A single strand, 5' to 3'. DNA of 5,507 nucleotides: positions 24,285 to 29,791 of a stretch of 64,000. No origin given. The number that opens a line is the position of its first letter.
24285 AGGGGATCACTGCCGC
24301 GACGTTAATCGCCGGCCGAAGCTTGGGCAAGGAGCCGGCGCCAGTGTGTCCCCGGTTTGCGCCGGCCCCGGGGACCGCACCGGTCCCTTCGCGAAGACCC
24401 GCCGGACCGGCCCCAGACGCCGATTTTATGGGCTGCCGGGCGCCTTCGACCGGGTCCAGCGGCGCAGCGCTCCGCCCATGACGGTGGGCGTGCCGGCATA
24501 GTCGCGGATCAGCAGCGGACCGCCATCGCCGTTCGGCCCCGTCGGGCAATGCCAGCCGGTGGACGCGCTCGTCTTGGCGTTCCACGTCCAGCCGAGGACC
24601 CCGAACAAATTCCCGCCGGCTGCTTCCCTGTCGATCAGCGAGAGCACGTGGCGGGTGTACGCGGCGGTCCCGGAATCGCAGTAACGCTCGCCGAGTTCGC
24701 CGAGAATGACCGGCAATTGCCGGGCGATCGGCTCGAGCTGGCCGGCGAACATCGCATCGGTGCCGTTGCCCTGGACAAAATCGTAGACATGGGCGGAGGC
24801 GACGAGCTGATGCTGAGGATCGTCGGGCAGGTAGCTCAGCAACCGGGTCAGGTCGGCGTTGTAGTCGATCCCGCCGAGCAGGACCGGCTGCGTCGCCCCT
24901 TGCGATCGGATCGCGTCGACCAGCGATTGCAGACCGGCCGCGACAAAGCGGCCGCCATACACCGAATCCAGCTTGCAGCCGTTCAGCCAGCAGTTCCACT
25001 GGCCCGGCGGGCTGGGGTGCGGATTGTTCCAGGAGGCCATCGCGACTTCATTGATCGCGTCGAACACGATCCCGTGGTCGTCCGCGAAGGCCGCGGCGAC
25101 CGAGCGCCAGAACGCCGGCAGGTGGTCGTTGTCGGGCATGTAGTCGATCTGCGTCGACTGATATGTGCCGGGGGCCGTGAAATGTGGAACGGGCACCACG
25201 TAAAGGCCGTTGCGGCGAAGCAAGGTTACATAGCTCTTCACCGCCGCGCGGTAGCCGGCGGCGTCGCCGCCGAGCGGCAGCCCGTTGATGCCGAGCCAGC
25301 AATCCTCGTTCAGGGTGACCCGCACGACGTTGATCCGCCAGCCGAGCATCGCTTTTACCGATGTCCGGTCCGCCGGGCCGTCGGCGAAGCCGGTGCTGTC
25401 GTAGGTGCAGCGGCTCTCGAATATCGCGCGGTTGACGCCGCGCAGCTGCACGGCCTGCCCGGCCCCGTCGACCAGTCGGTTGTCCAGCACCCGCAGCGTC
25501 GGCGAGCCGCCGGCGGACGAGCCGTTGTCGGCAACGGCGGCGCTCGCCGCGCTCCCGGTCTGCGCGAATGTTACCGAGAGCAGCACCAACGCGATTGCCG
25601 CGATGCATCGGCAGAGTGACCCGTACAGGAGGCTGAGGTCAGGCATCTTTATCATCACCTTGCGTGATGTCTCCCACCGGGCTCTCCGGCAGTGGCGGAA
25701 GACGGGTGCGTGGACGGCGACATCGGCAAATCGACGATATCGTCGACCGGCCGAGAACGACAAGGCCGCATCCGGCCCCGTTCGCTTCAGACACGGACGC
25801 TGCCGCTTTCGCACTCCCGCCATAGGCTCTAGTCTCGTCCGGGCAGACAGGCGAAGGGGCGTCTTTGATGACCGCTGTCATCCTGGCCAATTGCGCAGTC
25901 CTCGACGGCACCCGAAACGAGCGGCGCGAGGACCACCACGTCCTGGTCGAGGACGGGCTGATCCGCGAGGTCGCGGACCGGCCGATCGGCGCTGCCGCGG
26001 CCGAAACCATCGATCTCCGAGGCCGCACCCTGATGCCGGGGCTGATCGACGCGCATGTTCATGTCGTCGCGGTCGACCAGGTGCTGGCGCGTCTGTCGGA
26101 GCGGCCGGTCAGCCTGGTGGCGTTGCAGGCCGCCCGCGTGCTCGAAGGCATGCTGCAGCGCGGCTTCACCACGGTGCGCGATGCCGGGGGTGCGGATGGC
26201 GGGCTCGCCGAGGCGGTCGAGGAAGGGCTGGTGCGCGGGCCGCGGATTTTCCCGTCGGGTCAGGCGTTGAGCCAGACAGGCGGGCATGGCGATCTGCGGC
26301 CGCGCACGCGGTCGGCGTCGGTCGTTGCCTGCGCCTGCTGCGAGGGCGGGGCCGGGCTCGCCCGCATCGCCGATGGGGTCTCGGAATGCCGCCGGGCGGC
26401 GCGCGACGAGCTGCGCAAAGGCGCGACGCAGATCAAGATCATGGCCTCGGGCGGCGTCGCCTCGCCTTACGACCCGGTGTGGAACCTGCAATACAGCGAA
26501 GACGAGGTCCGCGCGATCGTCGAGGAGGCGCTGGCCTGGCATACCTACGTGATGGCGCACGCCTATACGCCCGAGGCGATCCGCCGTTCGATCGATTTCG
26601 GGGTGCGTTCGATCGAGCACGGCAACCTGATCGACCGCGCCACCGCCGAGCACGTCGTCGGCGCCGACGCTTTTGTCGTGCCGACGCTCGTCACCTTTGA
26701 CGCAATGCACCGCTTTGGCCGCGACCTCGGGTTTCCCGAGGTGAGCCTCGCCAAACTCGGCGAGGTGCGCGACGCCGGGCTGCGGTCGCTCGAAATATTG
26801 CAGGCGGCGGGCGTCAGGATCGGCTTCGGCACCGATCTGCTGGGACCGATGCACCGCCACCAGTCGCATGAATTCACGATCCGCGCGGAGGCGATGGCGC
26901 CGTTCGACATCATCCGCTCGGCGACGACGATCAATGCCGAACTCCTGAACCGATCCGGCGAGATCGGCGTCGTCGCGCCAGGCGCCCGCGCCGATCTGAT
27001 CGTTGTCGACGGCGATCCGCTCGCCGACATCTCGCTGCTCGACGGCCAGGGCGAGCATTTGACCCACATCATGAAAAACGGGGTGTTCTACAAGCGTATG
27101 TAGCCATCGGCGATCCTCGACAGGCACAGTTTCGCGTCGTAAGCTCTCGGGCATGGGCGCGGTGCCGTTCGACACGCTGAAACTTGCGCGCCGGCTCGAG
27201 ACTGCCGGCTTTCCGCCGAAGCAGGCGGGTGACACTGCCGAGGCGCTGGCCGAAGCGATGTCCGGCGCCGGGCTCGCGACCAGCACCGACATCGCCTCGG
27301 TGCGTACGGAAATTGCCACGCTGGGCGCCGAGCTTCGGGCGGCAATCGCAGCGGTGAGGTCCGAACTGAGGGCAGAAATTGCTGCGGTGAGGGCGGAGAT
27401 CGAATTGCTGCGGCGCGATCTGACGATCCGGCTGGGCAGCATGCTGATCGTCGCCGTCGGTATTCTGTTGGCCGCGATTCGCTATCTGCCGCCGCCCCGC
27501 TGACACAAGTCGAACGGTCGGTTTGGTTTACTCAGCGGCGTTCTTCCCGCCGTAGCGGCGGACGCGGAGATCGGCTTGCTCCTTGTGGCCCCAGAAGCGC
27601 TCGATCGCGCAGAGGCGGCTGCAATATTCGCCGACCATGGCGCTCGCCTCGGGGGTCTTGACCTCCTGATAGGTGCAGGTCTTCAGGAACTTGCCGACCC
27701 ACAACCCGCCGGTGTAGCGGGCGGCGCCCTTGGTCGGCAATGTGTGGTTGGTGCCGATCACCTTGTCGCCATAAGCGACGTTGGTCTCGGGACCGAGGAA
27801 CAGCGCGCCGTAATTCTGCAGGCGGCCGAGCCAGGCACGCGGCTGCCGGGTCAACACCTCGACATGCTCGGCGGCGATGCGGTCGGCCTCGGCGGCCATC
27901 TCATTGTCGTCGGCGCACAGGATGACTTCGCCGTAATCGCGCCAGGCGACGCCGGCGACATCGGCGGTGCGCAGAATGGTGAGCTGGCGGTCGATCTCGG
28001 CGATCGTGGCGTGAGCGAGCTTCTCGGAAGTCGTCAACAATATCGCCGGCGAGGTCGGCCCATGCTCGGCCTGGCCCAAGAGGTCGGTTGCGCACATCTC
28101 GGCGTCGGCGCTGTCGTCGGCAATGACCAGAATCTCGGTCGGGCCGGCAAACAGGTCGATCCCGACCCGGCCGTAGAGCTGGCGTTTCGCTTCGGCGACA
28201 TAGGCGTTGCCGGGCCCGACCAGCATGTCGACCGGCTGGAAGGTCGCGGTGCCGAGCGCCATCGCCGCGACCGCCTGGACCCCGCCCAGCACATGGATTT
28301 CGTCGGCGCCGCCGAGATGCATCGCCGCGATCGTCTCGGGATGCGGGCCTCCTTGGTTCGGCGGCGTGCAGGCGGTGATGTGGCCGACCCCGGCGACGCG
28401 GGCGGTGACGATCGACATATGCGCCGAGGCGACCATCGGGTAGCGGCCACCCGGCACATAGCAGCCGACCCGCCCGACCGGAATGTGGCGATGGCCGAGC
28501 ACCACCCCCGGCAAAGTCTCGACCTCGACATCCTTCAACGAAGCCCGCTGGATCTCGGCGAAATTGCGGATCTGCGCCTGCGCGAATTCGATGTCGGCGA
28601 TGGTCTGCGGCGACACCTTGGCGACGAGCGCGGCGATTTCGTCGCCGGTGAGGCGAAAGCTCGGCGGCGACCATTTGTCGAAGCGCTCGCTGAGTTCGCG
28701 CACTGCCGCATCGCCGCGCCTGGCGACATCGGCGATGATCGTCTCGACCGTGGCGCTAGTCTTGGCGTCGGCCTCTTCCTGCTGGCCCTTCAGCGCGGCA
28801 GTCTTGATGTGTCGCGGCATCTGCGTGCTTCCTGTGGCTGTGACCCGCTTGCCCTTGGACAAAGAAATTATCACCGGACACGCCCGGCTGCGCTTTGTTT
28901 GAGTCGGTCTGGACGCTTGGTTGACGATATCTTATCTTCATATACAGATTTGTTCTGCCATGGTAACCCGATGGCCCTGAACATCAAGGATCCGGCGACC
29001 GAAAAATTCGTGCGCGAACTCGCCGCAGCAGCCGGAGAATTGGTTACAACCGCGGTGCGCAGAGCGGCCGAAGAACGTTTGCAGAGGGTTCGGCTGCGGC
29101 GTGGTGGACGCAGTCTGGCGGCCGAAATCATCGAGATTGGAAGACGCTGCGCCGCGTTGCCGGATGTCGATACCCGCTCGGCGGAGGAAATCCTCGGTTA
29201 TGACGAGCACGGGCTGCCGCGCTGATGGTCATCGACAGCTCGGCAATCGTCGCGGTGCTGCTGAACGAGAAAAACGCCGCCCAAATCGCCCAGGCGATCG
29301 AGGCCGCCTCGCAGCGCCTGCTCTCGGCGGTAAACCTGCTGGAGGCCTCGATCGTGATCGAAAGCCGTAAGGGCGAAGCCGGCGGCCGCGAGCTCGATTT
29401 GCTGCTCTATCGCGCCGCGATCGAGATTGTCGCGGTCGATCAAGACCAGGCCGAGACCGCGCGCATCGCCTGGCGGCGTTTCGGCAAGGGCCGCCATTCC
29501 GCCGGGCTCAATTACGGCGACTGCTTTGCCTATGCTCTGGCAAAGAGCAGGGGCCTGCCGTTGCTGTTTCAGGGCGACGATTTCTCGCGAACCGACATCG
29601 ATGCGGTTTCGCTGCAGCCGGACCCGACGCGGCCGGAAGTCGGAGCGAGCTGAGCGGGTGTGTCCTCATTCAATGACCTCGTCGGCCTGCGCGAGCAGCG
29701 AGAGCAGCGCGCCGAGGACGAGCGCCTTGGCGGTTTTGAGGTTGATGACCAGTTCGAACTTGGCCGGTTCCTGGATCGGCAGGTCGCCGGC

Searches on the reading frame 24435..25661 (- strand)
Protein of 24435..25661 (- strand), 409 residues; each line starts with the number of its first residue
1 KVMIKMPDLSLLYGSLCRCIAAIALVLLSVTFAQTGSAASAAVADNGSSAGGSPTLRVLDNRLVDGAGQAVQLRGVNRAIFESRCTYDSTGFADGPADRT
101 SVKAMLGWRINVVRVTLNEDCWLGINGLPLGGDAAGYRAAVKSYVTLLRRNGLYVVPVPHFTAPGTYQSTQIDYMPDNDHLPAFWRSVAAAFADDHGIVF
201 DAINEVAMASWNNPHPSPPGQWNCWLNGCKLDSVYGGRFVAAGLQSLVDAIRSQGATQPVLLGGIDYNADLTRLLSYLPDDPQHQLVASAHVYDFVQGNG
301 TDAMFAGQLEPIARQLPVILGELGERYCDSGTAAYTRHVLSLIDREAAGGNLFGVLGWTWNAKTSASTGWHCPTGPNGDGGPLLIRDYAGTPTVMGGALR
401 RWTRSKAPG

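Call 81: search_protein_families(library=pfam, proteins=[window:24435-25661:-], max_evalue=0.0001)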
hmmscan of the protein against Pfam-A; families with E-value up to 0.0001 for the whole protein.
window:24435-25661:- (409 aa): 1 family
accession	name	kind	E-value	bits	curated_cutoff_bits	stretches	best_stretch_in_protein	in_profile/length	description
PF00150.24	Cellulase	-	5.9e-21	75.6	23.5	1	65-363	2-271/272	Cellulase (glycosyl hydrolase family 5)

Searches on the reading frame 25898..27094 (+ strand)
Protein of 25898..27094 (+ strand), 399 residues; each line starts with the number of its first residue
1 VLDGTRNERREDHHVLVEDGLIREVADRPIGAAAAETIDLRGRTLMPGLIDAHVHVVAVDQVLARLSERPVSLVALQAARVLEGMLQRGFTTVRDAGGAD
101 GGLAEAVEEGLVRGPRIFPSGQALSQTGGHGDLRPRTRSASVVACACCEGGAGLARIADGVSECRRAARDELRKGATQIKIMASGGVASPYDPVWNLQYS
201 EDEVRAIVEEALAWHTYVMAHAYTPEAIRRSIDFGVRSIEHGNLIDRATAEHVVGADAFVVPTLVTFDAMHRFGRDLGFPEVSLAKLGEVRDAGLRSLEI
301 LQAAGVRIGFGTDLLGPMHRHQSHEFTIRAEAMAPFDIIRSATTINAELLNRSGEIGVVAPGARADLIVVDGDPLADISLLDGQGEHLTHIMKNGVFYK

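Call 81: search_protein_families(library=pfam, proteins=[window:25898-27094:+], max_evalue=0.0001)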
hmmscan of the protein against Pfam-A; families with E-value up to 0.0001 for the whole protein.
window:25898-27094:+ (399 aa): 2 families
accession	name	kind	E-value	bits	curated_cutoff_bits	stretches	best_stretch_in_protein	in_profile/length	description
PF01979.26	Amidohydro_1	-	2.6e-43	149.1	25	1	44-386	1-334/345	Amidohydrolase family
PF07969.17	Amidohydro_3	-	4.4e-13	50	29.7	2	36-69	1-34/472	Amidohydrolase family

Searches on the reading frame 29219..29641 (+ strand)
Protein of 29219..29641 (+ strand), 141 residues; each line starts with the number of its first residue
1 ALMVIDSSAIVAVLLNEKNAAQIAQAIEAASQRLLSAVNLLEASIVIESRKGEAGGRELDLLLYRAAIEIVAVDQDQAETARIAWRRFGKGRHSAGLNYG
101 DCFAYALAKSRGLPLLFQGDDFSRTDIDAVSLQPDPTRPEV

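Call 81: search_protein_families(library=pfam, proteins=[window:29219-29641:+], max_evalue=0.0001)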
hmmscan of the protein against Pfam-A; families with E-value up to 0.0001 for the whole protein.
window:29219-29641:+ (141 aa): 1 family
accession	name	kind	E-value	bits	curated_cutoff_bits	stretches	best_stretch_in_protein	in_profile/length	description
PF01850.27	PIN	-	7.6e-20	72.2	23.6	1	3-126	1-118/120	PIN domain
